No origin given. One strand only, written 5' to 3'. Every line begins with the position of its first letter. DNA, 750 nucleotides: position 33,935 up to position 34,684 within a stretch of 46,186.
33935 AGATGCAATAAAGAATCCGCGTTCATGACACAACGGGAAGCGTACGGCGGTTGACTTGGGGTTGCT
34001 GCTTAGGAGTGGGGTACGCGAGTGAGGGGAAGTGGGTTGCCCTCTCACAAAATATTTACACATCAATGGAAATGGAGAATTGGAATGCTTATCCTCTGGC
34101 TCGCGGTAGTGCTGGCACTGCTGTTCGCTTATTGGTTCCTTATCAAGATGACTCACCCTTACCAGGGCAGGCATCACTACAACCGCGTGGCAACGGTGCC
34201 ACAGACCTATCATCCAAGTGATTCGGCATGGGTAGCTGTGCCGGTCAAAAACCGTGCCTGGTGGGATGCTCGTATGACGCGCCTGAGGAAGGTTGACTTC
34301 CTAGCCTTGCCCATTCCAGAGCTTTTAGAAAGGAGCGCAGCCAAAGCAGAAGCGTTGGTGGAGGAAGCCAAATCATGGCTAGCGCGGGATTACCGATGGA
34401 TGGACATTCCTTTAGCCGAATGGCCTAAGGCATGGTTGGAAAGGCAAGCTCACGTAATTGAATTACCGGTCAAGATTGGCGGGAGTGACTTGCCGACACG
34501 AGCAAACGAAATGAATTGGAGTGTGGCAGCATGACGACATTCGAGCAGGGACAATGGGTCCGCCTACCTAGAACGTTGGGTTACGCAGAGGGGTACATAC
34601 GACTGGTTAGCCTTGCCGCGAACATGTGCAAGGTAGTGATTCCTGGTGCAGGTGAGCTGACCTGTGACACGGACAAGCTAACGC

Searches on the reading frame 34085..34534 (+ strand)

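Call 74: search_protein_families(library=pfam, proteins=[window:34085-34534:+], max_evalue=0.1)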
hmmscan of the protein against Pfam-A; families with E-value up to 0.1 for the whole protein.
window:34085-34534:+ (149 aa): 1 family
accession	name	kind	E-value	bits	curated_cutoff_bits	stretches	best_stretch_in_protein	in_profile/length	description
PF16066.10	DUF4808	-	0.011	16.7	27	1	2-34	14-45/121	Domain of unknown function (DUF4808)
